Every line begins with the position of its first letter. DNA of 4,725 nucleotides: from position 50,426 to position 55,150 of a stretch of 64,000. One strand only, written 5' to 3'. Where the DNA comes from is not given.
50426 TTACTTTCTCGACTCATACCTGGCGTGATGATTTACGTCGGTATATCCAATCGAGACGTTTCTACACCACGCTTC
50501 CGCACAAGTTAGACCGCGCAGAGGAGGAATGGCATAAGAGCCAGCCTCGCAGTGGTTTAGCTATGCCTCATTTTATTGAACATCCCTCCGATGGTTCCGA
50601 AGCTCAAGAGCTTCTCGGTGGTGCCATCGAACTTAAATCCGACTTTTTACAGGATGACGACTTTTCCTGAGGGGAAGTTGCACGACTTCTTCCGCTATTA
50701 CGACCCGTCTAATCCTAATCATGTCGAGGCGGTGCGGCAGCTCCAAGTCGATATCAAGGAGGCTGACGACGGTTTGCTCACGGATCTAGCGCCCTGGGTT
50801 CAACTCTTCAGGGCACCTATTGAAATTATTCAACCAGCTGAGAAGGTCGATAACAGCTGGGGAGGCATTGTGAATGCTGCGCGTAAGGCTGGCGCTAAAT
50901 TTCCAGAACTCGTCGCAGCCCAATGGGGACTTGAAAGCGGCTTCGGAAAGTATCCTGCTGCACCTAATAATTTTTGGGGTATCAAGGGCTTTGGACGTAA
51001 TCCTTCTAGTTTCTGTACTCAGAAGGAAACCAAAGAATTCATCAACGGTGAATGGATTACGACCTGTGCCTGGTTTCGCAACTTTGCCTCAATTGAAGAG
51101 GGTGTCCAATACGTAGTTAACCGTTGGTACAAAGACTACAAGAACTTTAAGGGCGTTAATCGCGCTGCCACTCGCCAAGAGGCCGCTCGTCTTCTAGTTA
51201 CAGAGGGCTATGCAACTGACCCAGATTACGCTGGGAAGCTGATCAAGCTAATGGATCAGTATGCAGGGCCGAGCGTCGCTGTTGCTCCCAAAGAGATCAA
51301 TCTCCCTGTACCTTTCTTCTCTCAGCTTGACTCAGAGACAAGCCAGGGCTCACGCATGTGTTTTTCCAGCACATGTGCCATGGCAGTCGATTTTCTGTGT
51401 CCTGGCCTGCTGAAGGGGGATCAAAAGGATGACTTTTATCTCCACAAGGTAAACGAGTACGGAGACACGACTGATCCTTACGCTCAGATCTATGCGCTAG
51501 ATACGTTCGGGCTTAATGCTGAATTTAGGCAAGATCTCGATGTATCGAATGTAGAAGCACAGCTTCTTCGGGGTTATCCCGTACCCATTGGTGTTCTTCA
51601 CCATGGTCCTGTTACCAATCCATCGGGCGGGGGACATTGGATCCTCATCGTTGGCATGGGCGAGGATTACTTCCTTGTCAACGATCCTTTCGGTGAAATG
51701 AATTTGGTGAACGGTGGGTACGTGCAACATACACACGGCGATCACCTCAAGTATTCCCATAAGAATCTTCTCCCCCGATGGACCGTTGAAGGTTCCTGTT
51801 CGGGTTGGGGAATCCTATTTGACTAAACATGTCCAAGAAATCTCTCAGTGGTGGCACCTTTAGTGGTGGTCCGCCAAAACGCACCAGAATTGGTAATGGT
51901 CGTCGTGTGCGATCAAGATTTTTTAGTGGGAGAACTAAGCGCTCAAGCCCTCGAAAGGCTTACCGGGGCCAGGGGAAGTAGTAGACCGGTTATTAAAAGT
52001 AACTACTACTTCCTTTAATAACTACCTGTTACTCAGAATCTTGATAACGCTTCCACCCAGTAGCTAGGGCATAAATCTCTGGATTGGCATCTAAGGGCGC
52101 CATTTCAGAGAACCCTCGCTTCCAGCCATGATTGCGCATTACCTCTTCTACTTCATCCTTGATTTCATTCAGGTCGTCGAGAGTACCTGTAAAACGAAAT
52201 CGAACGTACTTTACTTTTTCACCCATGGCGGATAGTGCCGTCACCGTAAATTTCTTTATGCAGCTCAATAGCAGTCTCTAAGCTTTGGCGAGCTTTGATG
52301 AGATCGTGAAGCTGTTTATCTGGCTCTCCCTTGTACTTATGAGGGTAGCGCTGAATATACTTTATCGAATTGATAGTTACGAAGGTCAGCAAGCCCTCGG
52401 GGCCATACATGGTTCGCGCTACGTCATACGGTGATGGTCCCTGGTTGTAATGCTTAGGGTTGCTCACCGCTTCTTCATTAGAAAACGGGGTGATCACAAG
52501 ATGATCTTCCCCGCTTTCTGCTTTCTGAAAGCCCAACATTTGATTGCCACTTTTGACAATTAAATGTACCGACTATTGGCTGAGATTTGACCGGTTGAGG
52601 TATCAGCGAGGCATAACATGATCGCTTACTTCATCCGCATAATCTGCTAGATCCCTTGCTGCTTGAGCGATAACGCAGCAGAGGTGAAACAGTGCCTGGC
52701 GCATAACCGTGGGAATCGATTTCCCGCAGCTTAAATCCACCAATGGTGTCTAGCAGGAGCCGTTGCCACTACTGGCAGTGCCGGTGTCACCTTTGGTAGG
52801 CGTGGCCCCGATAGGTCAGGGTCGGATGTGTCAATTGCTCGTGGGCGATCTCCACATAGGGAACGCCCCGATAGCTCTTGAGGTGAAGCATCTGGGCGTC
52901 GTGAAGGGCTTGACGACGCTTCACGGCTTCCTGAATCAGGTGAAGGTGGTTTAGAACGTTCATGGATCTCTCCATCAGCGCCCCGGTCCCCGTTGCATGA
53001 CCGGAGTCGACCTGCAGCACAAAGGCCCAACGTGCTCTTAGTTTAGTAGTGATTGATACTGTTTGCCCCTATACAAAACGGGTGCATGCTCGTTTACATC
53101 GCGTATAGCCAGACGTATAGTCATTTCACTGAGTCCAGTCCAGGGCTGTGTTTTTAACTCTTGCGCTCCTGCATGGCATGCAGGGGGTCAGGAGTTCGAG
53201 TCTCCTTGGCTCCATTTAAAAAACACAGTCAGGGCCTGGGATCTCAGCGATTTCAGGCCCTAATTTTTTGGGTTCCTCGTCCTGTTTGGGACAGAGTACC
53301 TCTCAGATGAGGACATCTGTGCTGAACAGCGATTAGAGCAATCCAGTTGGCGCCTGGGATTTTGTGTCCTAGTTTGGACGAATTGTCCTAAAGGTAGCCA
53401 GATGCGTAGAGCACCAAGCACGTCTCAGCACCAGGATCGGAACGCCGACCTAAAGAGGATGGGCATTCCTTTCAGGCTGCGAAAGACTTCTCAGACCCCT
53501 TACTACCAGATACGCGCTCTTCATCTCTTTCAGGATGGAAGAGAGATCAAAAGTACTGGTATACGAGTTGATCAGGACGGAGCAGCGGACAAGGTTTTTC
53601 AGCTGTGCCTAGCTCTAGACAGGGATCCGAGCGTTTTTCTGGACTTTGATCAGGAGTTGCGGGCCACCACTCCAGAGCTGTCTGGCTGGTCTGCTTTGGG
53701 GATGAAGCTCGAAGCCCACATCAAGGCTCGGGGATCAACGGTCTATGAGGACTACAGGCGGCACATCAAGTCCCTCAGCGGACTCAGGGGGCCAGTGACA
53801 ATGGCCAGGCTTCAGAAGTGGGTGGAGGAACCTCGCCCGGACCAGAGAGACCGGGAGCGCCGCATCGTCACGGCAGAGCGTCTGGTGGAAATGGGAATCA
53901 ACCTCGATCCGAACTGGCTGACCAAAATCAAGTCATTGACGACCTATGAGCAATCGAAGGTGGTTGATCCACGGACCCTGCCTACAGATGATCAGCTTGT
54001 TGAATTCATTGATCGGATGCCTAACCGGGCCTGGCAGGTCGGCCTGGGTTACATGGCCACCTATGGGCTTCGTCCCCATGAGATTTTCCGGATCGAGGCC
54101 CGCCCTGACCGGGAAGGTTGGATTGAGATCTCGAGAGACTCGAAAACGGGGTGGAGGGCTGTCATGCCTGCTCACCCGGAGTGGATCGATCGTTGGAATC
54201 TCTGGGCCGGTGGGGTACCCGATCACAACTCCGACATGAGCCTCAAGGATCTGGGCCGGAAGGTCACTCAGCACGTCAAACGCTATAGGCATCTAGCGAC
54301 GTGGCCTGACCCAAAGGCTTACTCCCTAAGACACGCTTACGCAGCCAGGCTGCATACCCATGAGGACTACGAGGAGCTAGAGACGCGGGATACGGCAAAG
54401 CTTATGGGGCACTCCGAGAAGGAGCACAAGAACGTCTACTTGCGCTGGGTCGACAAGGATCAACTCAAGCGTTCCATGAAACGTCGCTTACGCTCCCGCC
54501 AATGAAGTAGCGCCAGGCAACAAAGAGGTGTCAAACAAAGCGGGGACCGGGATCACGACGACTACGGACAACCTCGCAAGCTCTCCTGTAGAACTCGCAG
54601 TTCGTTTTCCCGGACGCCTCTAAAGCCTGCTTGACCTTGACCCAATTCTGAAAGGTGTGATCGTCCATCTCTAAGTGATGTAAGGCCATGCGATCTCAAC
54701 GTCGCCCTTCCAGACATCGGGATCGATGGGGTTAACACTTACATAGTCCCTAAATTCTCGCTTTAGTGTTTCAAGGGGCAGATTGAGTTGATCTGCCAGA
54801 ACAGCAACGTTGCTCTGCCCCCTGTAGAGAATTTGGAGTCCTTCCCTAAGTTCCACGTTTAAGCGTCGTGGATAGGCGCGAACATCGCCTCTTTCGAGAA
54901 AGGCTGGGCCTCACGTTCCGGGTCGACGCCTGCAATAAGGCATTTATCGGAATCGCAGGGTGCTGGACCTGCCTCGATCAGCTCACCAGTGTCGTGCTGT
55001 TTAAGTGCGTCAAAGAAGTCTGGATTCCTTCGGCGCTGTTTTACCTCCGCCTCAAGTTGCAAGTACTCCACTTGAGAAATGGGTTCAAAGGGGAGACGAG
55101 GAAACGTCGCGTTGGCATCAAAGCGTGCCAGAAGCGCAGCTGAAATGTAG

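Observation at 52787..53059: Phage-encoded nitrogen-sensing cassette: NtcA box, glutamine-II riboswitch and GS-inactivating-factor-like gene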

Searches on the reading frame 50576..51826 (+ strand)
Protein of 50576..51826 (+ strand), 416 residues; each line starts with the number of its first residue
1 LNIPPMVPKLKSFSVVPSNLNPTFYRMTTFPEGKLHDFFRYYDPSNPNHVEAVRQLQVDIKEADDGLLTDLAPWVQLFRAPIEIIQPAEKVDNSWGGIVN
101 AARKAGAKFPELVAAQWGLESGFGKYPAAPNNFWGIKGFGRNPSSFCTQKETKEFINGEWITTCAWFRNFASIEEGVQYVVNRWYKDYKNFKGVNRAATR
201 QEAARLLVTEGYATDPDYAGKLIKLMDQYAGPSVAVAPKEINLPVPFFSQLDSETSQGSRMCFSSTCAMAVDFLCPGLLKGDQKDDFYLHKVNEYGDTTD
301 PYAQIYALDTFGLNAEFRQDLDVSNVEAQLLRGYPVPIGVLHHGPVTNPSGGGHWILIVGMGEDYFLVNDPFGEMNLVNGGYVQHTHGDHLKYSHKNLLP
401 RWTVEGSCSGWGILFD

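Call 5: search_protein_families(library=pfam, proteins=[window:50576-51826:+], max_evalue=0.1)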
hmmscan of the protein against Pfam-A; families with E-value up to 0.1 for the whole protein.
window:50576-51826:+ (416 aa): 3 families
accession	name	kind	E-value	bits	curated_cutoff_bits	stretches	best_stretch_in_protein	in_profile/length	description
PF01832.25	Glucosaminidase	-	1.2e-17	65.1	30.2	1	102-229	8-121/123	Mannosyl-glycoprotein endo-beta-N-acetylglucosaminidase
PF13529.12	Peptidase_C39_2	-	1.2e-05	26.3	24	1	243-371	1-142/143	Peptidase_C39 like family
PF12385.14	Peptidase_C70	-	0.016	15.6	19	1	257-373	15-125/141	Papain-like cysteine protease AvrRpt2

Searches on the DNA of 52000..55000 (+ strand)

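Call 7: search_dna_similar(query=window:52000-55000:+, collection=phages, mode=near, max_rows=20)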
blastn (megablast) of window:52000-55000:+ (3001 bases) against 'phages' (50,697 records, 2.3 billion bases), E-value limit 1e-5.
No match.

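Call 9: search_rna_families(source=window, start=52000, end=54000, threshold=evalue, max_evalue=1, show_alignments=3)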
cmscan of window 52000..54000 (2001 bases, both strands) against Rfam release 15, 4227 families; matches with E-value up to 1: 4.
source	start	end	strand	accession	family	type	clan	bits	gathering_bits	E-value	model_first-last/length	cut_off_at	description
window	52981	53035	-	RF01704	Glutamine-II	Cis-reg; riboswitch;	-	39.9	33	9.1e-08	1-60/60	no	Glutamine-II riboswitch aptamer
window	52469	52571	-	RF00302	SNORA65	Gene; snRNA; snoRNA; HACA-box;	CL00042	23.7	70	0.16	1-127/127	no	Small nucleolar RNA SNORA65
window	53142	53214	+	RF00005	tRNA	Gene; tRNA;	CL00001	22.6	29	0.11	1-71/71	no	tRNA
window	53147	53197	-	RF01108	BMV3_UPD-PK1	Cis-reg;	-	20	38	0.52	1-26/26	no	Pseudoknot of upstream pseudoknot domain (UPD) of the 3'UTR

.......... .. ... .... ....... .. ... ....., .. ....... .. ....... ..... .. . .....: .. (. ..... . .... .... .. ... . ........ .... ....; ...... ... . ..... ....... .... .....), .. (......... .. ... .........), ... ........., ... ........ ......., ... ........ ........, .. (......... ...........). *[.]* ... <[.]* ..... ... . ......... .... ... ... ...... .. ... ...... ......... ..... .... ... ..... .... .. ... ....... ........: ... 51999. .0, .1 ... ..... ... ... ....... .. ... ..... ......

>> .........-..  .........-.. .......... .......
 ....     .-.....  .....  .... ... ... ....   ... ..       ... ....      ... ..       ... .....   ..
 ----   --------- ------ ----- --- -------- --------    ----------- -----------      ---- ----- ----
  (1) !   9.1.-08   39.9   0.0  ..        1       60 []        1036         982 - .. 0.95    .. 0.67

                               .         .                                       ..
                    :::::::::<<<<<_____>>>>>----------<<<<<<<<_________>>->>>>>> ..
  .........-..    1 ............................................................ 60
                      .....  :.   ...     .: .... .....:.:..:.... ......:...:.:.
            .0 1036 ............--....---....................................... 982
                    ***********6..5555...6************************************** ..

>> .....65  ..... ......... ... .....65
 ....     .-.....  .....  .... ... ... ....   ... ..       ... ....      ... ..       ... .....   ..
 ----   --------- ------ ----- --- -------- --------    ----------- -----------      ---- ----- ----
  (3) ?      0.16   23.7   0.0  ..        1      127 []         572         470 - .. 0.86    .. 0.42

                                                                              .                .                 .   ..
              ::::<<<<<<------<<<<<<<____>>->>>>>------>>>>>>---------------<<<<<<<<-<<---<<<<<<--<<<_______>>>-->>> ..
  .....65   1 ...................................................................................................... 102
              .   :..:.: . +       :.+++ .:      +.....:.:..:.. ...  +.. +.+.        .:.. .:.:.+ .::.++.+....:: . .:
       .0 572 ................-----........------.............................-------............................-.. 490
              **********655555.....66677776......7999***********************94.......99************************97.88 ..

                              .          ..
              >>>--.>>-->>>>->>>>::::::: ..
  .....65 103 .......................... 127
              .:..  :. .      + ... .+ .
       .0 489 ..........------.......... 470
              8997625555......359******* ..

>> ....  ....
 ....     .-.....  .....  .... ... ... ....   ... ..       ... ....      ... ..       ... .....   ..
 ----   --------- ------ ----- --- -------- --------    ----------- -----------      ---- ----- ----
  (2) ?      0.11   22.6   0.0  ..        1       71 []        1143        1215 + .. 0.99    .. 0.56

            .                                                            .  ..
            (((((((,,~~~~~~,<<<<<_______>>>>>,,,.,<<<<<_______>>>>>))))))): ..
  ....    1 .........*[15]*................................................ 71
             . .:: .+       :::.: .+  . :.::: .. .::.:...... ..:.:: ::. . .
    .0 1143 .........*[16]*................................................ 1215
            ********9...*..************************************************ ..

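Call 23: search_rna_families(sources=[L001, L002, L003, L004, L005, L006], threshold=gathering)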
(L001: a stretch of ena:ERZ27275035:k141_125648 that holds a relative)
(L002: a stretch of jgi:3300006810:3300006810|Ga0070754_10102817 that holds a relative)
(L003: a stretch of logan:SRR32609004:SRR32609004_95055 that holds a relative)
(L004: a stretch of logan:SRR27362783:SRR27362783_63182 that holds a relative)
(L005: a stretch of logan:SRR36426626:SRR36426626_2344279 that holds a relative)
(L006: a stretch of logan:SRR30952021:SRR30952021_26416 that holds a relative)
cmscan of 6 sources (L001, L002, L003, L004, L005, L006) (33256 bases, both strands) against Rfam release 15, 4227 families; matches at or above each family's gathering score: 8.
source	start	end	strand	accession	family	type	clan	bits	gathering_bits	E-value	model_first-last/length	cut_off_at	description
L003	3846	3919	-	RF00005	tRNA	Gene; tRNA;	CL00001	66.1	29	1.9e-12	1-71/71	no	tRNA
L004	79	152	-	RF00005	tRNA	Gene; tRNA;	CL00001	66.1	29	1.9e-12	1-71/71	no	tRNA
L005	79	152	-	RF00005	tRNA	Gene; tRNA;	CL00001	66.1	29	1.9e-12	1-71/71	no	tRNA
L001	2642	2696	+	RF01704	Glutamine-II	Cis-reg; riboswitch;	-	46.6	33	1.9e-08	1-60/60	no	Glutamine-II riboswitch aptamer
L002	488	542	+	RF01704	Glutamine-II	Cis-reg; riboswitch;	-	46.6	33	1.9e-08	1-60/60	no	Glutamine-II riboswitch aptamer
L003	4011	4073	+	RF01704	Glutamine-II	Cis-reg; riboswitch;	-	40.9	33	8e-07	1-60/60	no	Glutamine-II riboswitch aptamer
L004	244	306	+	RF01704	Glutamine-II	Cis-reg; riboswitch;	-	40.9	33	8e-07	1-60/60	no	Glutamine-II riboswitch aptamer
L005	244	306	+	RF01704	Glutamine-II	Cis-reg; riboswitch;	-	40.9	33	8e-07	1-60/60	no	Glutamine-II riboswitch aptamer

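Call 31: search_rna_families(sources=[L007, L008, L009, L010, L011, L012, L006], threshold=evalue, max_evalue=0.1)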
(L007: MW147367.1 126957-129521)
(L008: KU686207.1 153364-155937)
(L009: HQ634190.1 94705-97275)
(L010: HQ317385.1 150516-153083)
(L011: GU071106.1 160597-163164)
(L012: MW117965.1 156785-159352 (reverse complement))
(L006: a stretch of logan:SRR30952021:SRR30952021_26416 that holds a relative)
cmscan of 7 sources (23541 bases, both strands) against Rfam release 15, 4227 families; matches with E-value up to 0.1: 4.
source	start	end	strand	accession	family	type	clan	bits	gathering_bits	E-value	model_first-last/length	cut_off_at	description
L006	4575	4625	+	RF01704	Glutamine-II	Cis-reg; riboswitch;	-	32.9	33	0.00011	1-60/60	no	Glutamine-II riboswitch aptamer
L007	941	994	+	RF01704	Glutamine-II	Cis-reg; riboswitch;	-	27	33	0.0055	1-60/60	no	Glutamine-II riboswitch aptamer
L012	943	990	+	RF01704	Glutamine-II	Cis-reg; riboswitch;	-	23.4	33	0.056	1-60/60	no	Glutamine-II riboswitch aptamer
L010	901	963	+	RF01704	Glutamine-II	Cis-reg; riboswitch;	-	23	33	0.077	1-60/60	no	Glutamine-II riboswitch aptamer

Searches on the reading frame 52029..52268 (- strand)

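Call 5: search_protein_families(library=pfam, proteins=[window:52029-52268:-], max_evalue=0.1)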
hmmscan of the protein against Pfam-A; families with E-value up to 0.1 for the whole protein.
window:52029-52268:- (79 aa): 2 families
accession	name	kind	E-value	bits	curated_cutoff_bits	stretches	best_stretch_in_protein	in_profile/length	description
PF17340.7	DUF5370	-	0.074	13.3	25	1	16-47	30-61/63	Family of unknown function (DUF5370)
PF23550.1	zf_Tbcl_Rhp7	-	0.099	12.6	27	0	2-18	9-25/39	DNA repair protein rhp7 treble clef domain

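Call 71: search_protein_families(library=phrogs, proteins=[window:52029-52268:-], max_evalue=0.001)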
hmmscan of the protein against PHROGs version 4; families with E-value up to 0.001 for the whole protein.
window:52029-52268:- (79 aa): 0 families

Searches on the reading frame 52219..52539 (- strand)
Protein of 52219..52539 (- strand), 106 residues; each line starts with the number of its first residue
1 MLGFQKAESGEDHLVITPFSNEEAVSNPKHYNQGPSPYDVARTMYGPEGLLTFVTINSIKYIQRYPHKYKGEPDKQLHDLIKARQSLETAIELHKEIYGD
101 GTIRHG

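Call 5: search_protein_families(library=pfam, proteins=[window:52219-52539:-], max_evalue=0.1)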
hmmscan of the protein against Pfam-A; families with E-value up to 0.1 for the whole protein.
window:52219-52539:- (106 aa): 1 family
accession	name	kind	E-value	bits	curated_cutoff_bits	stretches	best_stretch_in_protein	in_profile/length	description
PF11753.13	DUF3310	-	1.5e-07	31.8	24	1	25-85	1-57/60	Protein of unknwon function (DUF3310)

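Call 71: search_protein_families(library=phrogs, proteins=[window:52219-52539:-], max_evalue=0.001)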
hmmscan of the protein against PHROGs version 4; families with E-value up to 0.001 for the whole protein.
window:52219-52539:- (106 aa): 6 families
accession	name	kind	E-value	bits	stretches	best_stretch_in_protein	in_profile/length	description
phrog_236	-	other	3e-12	47.9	1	22-96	238-307/431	nucleotide kinase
phrog_1689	-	other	6e-10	40.4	1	18-92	161-232/243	nucleotide kinase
phrog_11324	-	other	1.8e-09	39.2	1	21-99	7-76/139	nucleotide kinase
phrog_4472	-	other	1.8e-08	35.2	1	20-96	9-79/100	nucleotide kinase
phrog_4897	-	other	5.4e-08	34.2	1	20-92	110-178/186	kinase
phrog_4943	-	unknown function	1.1e-07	33.5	1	20-98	86-163/166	-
